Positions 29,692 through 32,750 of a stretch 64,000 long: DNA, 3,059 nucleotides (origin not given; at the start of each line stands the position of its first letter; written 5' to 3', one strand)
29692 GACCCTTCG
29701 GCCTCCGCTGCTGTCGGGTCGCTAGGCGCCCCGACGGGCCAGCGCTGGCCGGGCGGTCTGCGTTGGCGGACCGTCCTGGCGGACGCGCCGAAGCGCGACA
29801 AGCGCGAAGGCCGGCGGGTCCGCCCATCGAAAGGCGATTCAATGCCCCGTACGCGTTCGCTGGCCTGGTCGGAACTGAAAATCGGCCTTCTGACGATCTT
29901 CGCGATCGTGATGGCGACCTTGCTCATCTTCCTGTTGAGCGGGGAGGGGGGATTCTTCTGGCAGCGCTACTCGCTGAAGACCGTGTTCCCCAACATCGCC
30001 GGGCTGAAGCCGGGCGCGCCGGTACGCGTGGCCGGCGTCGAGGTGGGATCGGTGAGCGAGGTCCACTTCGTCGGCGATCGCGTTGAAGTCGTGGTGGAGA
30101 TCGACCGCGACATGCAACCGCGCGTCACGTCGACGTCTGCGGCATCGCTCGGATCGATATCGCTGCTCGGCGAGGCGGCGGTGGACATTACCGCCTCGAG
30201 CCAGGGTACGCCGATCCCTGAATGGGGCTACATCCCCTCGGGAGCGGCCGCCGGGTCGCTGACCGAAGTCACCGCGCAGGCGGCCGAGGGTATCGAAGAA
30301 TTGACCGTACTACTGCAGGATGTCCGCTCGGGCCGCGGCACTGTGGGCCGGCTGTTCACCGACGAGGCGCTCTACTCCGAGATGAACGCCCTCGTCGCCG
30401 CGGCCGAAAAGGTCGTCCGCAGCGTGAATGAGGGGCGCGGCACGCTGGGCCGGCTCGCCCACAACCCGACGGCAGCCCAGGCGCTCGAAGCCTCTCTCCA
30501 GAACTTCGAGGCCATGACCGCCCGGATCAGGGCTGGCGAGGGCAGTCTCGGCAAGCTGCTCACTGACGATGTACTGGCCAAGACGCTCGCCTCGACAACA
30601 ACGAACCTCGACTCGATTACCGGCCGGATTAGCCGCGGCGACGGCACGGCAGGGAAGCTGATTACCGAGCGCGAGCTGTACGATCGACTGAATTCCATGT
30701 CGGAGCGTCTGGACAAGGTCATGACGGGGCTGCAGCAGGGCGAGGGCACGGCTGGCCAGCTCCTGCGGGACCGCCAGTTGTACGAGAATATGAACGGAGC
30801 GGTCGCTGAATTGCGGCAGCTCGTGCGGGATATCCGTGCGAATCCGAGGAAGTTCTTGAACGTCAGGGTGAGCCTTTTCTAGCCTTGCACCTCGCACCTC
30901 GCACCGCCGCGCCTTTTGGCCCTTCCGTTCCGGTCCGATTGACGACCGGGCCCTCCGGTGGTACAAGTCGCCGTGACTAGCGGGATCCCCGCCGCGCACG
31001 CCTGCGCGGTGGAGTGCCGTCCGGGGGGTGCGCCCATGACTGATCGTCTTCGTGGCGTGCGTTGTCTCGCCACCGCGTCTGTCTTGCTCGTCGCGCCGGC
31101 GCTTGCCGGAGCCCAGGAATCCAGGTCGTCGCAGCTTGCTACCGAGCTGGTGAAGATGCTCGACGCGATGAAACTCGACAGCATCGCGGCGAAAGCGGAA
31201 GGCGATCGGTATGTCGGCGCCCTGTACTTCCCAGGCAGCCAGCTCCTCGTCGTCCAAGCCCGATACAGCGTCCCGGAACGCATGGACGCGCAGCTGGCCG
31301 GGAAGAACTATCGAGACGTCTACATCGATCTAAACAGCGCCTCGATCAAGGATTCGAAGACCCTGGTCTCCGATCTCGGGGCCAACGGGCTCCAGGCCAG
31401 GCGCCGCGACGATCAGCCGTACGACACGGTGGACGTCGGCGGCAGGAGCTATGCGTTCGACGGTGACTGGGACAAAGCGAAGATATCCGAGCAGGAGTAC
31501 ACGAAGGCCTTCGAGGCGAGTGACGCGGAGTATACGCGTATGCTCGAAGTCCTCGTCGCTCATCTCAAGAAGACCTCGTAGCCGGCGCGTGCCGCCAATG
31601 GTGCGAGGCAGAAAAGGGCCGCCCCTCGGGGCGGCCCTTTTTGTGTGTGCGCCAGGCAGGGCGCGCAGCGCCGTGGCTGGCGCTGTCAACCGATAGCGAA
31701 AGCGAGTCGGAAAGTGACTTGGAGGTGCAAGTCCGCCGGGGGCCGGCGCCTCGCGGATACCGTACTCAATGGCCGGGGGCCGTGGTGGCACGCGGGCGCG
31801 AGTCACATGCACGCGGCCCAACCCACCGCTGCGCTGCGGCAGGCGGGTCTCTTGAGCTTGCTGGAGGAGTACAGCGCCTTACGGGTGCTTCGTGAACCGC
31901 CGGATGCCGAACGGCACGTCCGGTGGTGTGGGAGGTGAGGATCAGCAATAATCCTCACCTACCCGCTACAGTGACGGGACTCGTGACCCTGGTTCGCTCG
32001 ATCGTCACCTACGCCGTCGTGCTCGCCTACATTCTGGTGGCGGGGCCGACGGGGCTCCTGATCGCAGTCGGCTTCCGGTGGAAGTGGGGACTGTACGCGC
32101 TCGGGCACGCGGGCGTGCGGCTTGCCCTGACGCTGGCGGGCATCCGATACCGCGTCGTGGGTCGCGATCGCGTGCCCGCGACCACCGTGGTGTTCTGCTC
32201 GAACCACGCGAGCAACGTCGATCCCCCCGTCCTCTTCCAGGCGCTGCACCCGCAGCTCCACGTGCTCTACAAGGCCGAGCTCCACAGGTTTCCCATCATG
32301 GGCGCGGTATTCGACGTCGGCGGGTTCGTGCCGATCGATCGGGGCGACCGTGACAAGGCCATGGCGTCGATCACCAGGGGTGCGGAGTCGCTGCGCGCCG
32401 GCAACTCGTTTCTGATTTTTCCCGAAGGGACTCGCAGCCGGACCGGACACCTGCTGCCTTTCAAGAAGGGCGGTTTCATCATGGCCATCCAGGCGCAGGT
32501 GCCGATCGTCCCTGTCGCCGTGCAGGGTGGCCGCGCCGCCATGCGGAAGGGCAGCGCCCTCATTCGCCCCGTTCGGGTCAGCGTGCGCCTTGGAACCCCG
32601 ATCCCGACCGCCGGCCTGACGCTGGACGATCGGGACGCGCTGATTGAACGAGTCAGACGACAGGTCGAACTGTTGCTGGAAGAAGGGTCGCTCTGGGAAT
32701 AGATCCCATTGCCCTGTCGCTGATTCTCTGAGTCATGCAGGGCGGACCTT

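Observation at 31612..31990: Compact ORF-less class C group II intron-like ribozyme inserted right behind an intrinsic terminator, overlapping the predicted plsC start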

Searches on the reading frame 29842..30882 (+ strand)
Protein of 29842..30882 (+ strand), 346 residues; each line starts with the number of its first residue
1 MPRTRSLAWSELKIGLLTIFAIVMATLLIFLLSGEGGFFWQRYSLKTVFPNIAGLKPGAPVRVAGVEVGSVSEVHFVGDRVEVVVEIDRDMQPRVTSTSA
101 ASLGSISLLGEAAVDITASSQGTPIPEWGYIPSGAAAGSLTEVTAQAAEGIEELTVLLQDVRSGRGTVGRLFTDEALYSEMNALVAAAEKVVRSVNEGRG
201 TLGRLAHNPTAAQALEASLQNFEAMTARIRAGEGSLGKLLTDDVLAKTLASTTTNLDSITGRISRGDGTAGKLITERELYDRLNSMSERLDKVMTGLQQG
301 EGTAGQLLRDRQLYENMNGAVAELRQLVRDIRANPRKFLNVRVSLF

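Call 24: search_protein_families(library=pfam, proteins=[window:29842-30882:+], max_evalue=0.01)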
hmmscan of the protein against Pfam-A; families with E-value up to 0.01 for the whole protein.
window:29842-30882:+ (346 aa): 1 family
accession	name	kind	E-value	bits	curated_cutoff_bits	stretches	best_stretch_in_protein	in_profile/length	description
PF02470.25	MlaD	-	5.8e-18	65.4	25.1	1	43-117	3-79/81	MlaD protein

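Call 31: find_encoding_contigs(protein=window:29842-30882:+, flank=10000, max_places=10)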
Protein window:29842-30882:+ (346 aa): 3 contigs read that carry it; 2 places shown.
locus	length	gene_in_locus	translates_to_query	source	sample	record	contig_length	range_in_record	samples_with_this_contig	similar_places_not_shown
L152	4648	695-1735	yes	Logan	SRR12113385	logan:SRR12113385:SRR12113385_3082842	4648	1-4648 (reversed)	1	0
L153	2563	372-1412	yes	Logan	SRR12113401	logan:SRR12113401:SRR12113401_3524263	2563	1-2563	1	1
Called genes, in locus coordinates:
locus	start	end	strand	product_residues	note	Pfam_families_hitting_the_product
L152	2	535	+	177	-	?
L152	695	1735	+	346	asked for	PF02470:MlaD, PF28544:Helical_needle (weak)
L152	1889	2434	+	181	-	-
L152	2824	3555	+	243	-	PF01553:Acyltransferase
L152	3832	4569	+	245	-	PF00756:Esterase (weak)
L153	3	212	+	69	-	?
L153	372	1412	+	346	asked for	PF02470:MlaD, PF28544:Helical_needle (weak)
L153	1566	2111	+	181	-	-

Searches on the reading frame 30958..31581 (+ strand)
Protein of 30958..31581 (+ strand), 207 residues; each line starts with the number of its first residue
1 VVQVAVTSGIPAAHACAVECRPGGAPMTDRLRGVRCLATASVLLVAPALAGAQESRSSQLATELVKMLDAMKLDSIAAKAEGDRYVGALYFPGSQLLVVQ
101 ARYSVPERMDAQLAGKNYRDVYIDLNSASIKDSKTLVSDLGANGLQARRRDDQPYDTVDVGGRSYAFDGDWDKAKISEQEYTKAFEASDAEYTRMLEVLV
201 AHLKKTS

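Call 24: search_protein_families(library=pfam, proteins=[window:30958-31581:+], max_evalue=0.01)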
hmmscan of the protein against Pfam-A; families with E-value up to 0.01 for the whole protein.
window:30958-31581:+ (207 aa): 0 families

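Call 41: find_homologous_proteins(query=window:31036-31578:+, max_evalue=1e-10)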
Query window:31036-31578:+ (181 aa): 1751 proteins with E <= 1e-10 among 2086 candidates; the best 120 are listed.
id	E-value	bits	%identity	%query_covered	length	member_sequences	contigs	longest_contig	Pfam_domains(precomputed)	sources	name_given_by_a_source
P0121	5.2e-110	382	100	100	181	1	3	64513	-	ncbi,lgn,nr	ncbi:MAG: hypothetical protein HYX77_06200 [Acidobacteria bacterium]|nr:hypothetical protein [Acidob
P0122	1.5e-95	335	87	100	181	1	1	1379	-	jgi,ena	-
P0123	2.2e-94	331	86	100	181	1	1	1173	-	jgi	jgi:hypothetical protein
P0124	8.0e-94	330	87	100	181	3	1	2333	-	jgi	-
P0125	1.1e-93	329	85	100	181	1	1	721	-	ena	-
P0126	1.1e-92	326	85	100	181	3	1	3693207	-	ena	-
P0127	1.0e-91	323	82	100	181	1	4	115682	-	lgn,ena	-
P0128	2.5e-91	322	83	100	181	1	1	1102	-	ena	-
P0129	1.2e-90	319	83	100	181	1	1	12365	-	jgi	jgi:hypothetical protein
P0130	5.5e-90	317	83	100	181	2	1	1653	-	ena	-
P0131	6.7e-90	317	82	100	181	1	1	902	-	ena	-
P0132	1.5e-89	316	82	100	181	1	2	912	-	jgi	jgi:hypothetical protein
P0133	2.1e-89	315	82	100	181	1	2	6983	-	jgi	jgi:hypothetical protein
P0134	5.3e-89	314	82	100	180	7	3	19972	-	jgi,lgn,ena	-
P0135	5.3e-88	311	81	100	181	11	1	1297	-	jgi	-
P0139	7.7e-88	310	80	100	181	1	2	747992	-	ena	-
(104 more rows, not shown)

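Call 42: find_encoding_contigs(protein=P0126, flank=4000, max_places=2)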
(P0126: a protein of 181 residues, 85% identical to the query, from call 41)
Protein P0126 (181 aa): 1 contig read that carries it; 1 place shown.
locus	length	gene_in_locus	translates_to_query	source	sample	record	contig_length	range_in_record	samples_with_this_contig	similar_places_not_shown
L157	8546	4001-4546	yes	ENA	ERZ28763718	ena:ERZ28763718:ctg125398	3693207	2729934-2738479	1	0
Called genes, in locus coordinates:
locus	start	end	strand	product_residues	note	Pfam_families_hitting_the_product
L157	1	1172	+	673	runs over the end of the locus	PF00270:DEAD (faint), PF04851:ResIII, PF17757:UvrB_inter, PF27431:UvrB_3rd, PF00271:Helicase_C, PF12344:UvrB, PF02151:UVR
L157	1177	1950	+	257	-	PF02405:MlaE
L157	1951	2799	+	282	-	PF00005:ABC_tran, PF13304:AAA_21 (faint)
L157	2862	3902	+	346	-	PF02470:MlaD, PF28544:Helical_needle (weak)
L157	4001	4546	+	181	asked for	-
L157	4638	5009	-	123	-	-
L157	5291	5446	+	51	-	-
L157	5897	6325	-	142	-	PF00156:Pribosyltran, PF14681:UPRTase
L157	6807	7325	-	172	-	PF00156:Pribosyltran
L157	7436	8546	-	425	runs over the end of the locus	PF00872:Transposase_mut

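Call 43: find_encoding_contigs(protein=P0139, flank=4000, max_places=2)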
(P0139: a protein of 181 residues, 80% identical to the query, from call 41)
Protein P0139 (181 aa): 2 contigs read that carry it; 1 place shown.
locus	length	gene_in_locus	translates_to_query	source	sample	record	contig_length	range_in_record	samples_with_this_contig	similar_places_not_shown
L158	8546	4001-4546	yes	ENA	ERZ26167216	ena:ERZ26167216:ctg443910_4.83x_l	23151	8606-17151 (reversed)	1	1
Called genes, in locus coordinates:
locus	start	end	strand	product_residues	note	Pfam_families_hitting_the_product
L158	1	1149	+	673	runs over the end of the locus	PF00270:DEAD (faint), PF04851:ResIII, PF17757:UvrB_inter, PF27431:UvrB_3rd, PF00271:Helicase_C, PF12344:UvrB, PF02151:UVR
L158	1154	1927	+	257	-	PF02405:MlaE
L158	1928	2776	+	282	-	PF00005:ABC_tran, PF13304:AAA_21 (faint)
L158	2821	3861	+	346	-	PF02470:MlaD, PF28544:Helical_needle (weak)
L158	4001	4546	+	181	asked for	-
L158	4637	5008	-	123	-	-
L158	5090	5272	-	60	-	-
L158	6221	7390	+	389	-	PF00174:Oxidored_molyb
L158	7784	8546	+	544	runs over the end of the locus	PF02321:OEP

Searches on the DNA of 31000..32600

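Call 3: search_rna_families(source=window, start=31000, end=32600, threshold=evalue, max_evalue=10, show_alignments=6)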
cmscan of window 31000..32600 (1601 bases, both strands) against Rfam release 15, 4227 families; matches with E-value up to 10: 20.
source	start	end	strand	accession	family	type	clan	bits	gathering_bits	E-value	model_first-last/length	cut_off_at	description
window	31895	31967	+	RF00029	Intron_gpII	Intron;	-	46.9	40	1.1e-07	1-77/77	no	Group II catalytic intron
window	31606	31655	-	RF02066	STnc320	Gene; sRNA;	-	30.3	50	0.0031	1-55/55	no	Salmonella enterica sRNA STnc320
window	31612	31666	-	RF02985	ftsZ-DE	Gene; sRNA;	-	25.7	72.2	0.029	1-69/69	no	ftsZ-DE RNA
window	31613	31642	+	RF02066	STnc320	Gene; sRNA;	-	22.8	50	0.19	20-49/55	no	Salmonella enterica sRNA STnc320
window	31561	31644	+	RF01859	Phe_leader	Cis-reg; leader;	-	21.6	55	1.1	1-125/125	no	Phenylalanine leader peptide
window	31504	31642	+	RF00126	ryfA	Gene; sRNA;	-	21.2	80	0.0077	1-296/296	no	ryfA RNA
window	31612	31641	+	RF00506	Thr_leader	Cis-reg; leader;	-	21.1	55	0.43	82-114/118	no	Threonine operon leader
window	31514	31644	+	RF02651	SorY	Gene; sRNA;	-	20.4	111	0.26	1-83/83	no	Singlet oxygen resistance RNA Y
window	31609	31714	-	RF00506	Thr_leader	Cis-reg; leader;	-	20.1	55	0.74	1-118/118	no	Threonine operon leader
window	32544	32592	-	RF01804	Lambda_thermo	Cis-reg; thermoregulator;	-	19.8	50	0.18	1-59/59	no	Lambda phage CIII thermoregulator element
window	31610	31688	-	RF00106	RNAI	Gene; antisense;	-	19.7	47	0.84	1-102/102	no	RNAI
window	31613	31641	+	RF00106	RNAI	Gene; antisense;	-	19.7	47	0.84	72-100/102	no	RNAI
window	31799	31842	+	RF02044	CDKN2B-AS_2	Gene; lncRNA;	-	19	50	0.4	1-46/46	no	CDKN2B antisense RNA 1 convserved region 2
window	31608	31641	-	RF00489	ctRNA_p42d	Gene; antisense;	-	19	50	0.66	1-46/46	no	ctRNA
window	31604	31701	-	RF02059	STnc50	Gene; sRNA;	-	18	55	7.7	1-84/84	no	Salmonella enterica sRNA STnc40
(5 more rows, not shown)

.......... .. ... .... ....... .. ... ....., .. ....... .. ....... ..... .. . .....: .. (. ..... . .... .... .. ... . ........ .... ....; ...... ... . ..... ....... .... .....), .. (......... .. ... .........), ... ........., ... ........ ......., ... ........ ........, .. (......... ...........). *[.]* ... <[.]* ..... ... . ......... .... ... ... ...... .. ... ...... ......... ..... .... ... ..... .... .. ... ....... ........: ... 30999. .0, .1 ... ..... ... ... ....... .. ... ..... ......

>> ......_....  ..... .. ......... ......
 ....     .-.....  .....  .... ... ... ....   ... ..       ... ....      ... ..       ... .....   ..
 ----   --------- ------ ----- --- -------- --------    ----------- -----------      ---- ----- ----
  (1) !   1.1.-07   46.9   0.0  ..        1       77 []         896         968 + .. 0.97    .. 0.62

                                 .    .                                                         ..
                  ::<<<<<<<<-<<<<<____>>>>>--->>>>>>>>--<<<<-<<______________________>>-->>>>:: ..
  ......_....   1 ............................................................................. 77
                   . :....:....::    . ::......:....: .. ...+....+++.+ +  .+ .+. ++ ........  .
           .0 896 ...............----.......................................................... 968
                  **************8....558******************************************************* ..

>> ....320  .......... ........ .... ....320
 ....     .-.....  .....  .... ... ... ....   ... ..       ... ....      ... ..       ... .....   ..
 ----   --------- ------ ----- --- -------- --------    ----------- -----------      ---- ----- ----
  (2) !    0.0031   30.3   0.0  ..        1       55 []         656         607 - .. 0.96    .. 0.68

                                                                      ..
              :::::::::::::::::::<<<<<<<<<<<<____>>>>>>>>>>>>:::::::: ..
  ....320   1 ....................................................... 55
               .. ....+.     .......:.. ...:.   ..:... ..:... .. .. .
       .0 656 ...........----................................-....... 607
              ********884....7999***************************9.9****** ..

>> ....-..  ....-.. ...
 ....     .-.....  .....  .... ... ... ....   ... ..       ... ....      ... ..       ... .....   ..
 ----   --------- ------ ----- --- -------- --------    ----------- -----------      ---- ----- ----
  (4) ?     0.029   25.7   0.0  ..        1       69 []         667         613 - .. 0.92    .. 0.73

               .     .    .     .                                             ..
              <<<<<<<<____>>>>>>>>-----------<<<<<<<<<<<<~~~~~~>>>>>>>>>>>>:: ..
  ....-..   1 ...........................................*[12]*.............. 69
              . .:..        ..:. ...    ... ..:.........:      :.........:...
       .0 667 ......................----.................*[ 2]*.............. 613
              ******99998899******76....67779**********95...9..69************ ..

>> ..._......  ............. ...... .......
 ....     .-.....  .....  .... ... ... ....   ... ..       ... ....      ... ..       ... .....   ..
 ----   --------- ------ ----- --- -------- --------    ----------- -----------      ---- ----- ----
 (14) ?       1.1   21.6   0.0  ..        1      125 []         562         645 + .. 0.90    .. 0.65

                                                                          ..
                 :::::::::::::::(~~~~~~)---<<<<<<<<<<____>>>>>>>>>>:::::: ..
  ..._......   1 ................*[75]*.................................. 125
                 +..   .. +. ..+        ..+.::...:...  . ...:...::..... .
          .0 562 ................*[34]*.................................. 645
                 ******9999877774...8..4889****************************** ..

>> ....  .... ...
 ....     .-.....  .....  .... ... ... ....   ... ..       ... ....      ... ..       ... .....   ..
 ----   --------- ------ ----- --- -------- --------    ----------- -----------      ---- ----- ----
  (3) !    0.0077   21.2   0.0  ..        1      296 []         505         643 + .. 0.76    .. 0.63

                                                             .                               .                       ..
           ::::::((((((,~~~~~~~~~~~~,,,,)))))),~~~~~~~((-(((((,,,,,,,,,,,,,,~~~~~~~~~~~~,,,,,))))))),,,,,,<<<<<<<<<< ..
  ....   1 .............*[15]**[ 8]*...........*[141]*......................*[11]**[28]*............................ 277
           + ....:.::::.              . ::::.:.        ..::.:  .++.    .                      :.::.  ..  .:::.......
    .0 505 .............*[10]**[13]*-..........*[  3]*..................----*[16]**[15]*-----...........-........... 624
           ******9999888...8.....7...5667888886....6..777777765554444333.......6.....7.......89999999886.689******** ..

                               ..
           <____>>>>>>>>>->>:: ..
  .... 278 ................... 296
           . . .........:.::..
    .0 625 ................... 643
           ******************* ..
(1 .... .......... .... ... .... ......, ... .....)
